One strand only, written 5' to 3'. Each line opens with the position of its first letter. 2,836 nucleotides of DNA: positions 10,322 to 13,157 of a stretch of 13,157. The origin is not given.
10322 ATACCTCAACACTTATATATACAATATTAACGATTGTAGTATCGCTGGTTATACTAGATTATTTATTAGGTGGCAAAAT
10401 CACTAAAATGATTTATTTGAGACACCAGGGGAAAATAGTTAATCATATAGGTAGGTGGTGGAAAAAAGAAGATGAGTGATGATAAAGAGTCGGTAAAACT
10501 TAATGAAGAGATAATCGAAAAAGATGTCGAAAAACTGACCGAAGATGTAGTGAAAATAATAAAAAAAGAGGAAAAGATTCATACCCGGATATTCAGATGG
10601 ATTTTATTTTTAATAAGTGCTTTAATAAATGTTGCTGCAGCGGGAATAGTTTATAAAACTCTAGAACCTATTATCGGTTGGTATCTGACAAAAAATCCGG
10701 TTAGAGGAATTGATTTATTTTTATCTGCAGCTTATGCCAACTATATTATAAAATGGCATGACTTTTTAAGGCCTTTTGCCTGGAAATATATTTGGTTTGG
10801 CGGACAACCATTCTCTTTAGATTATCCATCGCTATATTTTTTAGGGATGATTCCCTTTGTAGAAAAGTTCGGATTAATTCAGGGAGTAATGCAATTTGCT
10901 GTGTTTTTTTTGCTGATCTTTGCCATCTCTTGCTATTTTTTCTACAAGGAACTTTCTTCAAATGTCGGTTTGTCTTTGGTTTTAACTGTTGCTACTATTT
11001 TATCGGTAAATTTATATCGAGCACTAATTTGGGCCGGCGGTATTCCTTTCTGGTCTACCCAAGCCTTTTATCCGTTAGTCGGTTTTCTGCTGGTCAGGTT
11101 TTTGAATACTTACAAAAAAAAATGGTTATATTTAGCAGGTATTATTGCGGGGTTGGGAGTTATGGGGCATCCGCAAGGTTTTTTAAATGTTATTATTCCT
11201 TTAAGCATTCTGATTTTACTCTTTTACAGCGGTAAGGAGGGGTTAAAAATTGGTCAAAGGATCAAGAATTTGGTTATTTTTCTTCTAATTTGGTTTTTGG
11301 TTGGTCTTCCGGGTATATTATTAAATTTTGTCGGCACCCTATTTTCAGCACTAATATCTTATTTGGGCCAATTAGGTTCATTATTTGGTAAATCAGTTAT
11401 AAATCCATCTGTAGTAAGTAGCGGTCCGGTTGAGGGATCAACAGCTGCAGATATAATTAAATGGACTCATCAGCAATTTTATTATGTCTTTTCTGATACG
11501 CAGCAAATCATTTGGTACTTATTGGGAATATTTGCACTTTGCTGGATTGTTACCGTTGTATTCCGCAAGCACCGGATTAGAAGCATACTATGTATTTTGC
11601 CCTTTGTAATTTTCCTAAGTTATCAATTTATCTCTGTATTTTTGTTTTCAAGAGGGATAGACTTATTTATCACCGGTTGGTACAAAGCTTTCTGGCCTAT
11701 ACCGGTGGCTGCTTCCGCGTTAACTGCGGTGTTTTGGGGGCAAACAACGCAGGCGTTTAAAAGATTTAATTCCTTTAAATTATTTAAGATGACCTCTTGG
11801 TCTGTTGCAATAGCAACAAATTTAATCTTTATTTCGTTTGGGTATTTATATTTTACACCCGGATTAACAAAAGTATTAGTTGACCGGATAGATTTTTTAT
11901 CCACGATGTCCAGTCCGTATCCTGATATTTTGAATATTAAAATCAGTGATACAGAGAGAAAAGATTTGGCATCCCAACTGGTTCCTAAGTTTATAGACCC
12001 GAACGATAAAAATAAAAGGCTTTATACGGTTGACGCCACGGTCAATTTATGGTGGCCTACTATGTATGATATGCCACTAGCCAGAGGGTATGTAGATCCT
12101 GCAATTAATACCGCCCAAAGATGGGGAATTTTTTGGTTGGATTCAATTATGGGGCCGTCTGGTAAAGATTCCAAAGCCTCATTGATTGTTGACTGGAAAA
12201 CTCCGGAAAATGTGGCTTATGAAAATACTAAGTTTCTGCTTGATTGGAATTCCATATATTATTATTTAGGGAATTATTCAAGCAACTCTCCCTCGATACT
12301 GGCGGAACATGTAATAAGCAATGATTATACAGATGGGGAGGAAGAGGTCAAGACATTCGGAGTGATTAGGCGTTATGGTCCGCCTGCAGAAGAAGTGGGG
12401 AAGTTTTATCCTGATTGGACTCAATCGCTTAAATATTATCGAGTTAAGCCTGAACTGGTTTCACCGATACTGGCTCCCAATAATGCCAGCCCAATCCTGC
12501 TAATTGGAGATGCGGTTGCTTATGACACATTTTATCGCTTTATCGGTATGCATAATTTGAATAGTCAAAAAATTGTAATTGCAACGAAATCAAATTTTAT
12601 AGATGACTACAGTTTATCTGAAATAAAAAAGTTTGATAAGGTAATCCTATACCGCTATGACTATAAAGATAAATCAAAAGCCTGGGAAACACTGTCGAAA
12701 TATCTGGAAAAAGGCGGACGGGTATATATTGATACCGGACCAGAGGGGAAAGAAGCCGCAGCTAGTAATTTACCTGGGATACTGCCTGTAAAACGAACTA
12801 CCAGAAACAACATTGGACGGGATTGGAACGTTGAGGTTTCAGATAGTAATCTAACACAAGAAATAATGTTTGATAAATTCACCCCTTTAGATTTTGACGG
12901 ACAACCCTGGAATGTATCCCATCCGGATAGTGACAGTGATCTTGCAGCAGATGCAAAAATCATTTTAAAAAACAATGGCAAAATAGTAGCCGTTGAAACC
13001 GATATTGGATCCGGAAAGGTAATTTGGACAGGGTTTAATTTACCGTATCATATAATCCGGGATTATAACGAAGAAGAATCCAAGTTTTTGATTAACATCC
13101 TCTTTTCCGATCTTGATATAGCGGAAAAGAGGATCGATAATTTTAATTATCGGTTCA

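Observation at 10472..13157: An 895-codon open reading frame is missing from the ORF track and runs off the right edge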

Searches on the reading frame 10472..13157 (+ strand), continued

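Call 35: search_protein_representatives(alignment_id=A1)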
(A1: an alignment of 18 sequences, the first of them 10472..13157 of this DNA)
Query: 18 sequences, 974 profile positions. Proteins with E-value up to 0.001 (for the whole library): 966; up to 1e-10: 759; up to 1e-30: 528. The best 150 are listed.
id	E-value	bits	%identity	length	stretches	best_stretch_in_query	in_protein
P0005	0.0e+00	1552.1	-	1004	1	3-973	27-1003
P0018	0.0e+00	1218.2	-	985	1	5-973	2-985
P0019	0.0e+00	1190.3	-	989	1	5-973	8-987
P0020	0.0e+00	1177.8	-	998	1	6-973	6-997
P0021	0.0e+00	1142.9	-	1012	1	3-974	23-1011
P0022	0.0e+00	1129.3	-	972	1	5-973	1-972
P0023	0.0e+00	1066.6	-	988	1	1-972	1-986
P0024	0.0e+00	1036.4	-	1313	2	4-922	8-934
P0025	4.4e-288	974.8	-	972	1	6-973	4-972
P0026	2.9e-285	965.4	-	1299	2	3-907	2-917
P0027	3.6e-277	938.7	-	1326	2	17-907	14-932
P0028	1.0e-276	937.2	-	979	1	5-973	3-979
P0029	6.8e-275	931.1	-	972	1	8-972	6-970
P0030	3.2e-268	909.0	-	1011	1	7-974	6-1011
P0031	4.5e-264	895.3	-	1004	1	2-974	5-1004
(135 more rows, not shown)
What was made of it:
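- Closest known: Pfam PF10131. Different: This looks like a distant CPR-specific branch, with 966 representatives at 50% identity (call 35).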

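Call 36: fold_search(model_id=the predicted structure, library=pdb)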
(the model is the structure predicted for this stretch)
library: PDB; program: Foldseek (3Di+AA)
matches with E <= 10: 511; with E <= 0.001: 22
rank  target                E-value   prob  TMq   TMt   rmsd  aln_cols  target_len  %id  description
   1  8agc_A                1.4e-06  1.00  0.36  0.45  10.1       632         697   13  Structure of yeast oligosaccharylransferase complex with lipid-linked oligosaccharide and non-acceptor peptide bound (released 2022-12-07)
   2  7oci_F                2.6e-06  1.00  0.35  0.47  11.3       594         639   15  Cryo-EM structure of yeast Ost6p containing oligosaccharyltransferase complex (released 2022-02-16)
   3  6c26_A                6.4e-06  1.00  0.36  0.48  11.6       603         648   15  The Cryo-EM structure of a eukaryotic oligosaccharyl transferase complex (released 2018-01-31)
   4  6ftg_5                6.4e-06  1.00  0.33  0.44  11.3       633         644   14  Subtomogram average of OST-containing ribosome-translocon complexes from canine rough microsomal membranes (released 2018-03-21)
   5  8if8_B                1.1e-05  1.00  0.31  0.42  12.2       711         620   13  Arabinosyltransferase AftA (released 2023-05-31)
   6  5ogl_A                1.5e-05  1.00  0.30  0.37  13.6       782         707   12  Structure of bacterial oligosaccharyltransferase PglB in complex with an acceptor peptide and an lipid-linked oligosac (released 2017-10-25)
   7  2gk3_A                2.4e-05  1.00  0.17  0.56   5.8       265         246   12  Cytoplasmic Protein STM3548 from Salmonella typhimurium (released 2006-05-02)
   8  8agb_A                2.7e-05  1.00  0.35  0.47  11.8       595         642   13  Structure of yeast oligosaccharylransferase complex with lipid-linked oligosaccharide bound (released 2022-12-07)
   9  2gk3_E                3.1e-05  1.00  0.17  0.54  12.8       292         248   11  Cytoplasmic Protein STM3548 from Salmonella typhimurium (released 2006-05-02)
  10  3fij_C                8.5e-05  1.00  0.16  0.55   7.8       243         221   12  Crystal structure of a uncharacterized protein lin1909 (released 2009-01-13)
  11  3soz_A                8.5e-05  1.00  0.17  0.55  13.0       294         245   11  Cytoplasmic Protein STM1381 from Salmonella typhimurium LT2 (released 2011-08-03)
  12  8if8_C                9.7e-05  1.00  0.31  0.42  12.3       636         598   11  Arabinosyltransferase AftA (released 2023-05-31)
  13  3fij_B                1.3e-04  1.00  0.16  0.55   7.6       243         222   12  Crystal structure of a uncharacterized protein lin1909 (released 2009-01-13)
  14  7zlg_A                2.0e-04  1.00  0.35  0.45  10.3       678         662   13  Cryo-EM structure of C-mannosyltransferase CeDPY19, in complex with acceptor peptide and bound to CMT2-Fab and anti-Fa (released 2023-01-11)
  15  7zli_A                2.1e-04  1.00  0.34  0.44  10.7       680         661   12  Cryo-EM structure of C-mannosyltransferase CeDPY19, in complex with Dol25-P-Man and bound to CMT2-Fab and anti-Fab nan (released 2023-01-11)
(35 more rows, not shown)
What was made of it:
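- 10598..11854 (+): Residues 43-461: membrane domain of 11 predicted TM helices with a GT-C-like fold. Foldseek hits to STT3, AftA, PglB and DPY19, E 1e-6 to 3e-4 (call 36).
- On GT-C glycosyltransferase superfamily (fold level): Foldseek hits STT3, AftA, PglB and DPY19 at E 1.4e-6 to 2.8e-4 with probability 1.00 (call 36).
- Closest known: STT3 / PglB oligosaccharyltransferases. Same: They are the best structural matches of the membrane domain (E 1.4e-6 to 1.5e-5, call 36).
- Closest known: Mycobacterial arabinofuranosyltransferase AftA and C-mannosyltransferase DPY19. Same: Fold matches at E 1.1e-5 and 2e-4 (call 36).
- Foldseek hits: STT3 (8agc_A, E 1.4e-6), AftA (8if8_B, 1.1e-5), PglB (5ogl_A, 1.5e-5), DPY19 (7zlg_A, 2e-4) (call 36). 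TM-scores to the GT-C structures are modest (TMq 0.30-0.36, TMt 0.37-0.48, call 36). The best structural matches are STT3 and PglB (call 36). AftA and DPY19, which use monophosphate donors, match almost as well (call 36).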

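Call 40: find_encoding_contigs(protein=P0022, flank=10000, max_places=3)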
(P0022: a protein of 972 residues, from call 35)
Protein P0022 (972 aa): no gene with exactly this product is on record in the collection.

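Call 42: find_encoding_contigs(protein=P0173, flank=10000, max_places=2)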
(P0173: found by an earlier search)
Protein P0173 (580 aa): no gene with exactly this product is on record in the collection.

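Call 43: find_related_loci(query=A1, collection=genome_contigs, flank=10000)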
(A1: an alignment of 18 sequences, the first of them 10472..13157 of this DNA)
Query A1 (895 aa) in genome_contigs; peptide patterns used: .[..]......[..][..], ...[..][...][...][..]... (x = any residue, [..] = any of these).
27 stretches matched a pattern; 7 encode a relative of the query (tblastn E <= 1e-3); 7 distinct loci.
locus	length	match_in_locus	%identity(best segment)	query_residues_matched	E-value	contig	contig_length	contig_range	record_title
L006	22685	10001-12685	79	1-895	0e+0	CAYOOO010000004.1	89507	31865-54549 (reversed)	MAG TPA_asm: uncultured Gammaproteobacteria bacterium isolate binchicken_co110_106 genome assembly, contig: NODE_673_len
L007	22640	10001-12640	59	1-895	0e+0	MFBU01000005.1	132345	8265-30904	MAG: Candidatus Curtissbacteria bacterium RIFCSPLOWO2_02_41_11 rifcsplowo2_02_sub10_scaffold_12, whole genome shotgun se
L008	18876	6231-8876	56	9-894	0e+0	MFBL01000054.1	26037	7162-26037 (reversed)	MAG: Candidatus Curtissbacteria bacterium RIFCSPHIGHO2_12_FULL_41_17 rifcsphigho2_12_scaffold_8061, whole genome shotgun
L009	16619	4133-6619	47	47-892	0e+0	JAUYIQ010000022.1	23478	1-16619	MAG: Candidatus Curtissbacteria bacterium isolate C24_metabat.bin.101_sub C24_k141_587924, whole genome shotgun sequence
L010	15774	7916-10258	39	45-894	8e-172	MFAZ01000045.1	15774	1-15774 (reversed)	MAG: Candidatus Curtissbacteria bacterium RIFCSPHIGHO2_01_FULL_41_11 rifcsphigho2_01_scaffold_8473, whole genome shotgun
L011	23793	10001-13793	39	5-878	0e+0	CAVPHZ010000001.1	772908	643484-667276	MAG: Candidatus Chisholmbacteria bacterium isolate MFD09964.bin.1.87 genome assembly, contig: contig_31486, whole genome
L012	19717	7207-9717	33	18-895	9e-139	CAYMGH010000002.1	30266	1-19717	MAG TPA_asm: uncultured Gammaproteobacteria bacterium isolate SRP269290_co1_900 genome assembly, contig: NODE_1643_lengt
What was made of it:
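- Tried and rejected: The genome-collection scan returned only relatives at 79% identity or less (call 43).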

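Call 67: list_cluster_members(proteins=[window:10472-13157:+, window:2061-2897:+, window:1241-2017:-])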
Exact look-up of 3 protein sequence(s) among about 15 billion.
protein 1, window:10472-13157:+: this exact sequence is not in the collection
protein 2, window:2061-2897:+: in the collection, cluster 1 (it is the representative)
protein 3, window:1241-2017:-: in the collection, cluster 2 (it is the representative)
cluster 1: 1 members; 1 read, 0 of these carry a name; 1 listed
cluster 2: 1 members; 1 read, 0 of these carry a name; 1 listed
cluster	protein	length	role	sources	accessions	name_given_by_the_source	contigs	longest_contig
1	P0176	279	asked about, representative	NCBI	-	-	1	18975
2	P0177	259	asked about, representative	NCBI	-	-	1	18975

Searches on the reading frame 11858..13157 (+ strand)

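Call 62: search_protein_families(library=pfam, proteins=[window:11858-13157:+], max_evalue=10)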
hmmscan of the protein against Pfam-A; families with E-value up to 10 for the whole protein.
window:11858-13157:+ (433 aa): 4 families
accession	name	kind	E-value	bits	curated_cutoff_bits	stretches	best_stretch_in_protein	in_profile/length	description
PF10131.15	PTPS_related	-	4.1e-09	35.9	26.4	1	243-320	476-555/621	6-pyruvoyl-tetrahydropterin synthase related domain; membrane protein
PF13709.12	DUF4159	-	0.045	13.7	25.9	1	273-313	67-110/202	Domain of unknown function (DUF4159)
PF23355.1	IFT52_GIFT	-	0.1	12.1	27.2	1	253-305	40-92/246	IFT52 GIFT domain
PF05918.17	API5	-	0.14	11.5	27.4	1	7-46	11-50/536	Apoptosis inhibitory protein 5 (API5)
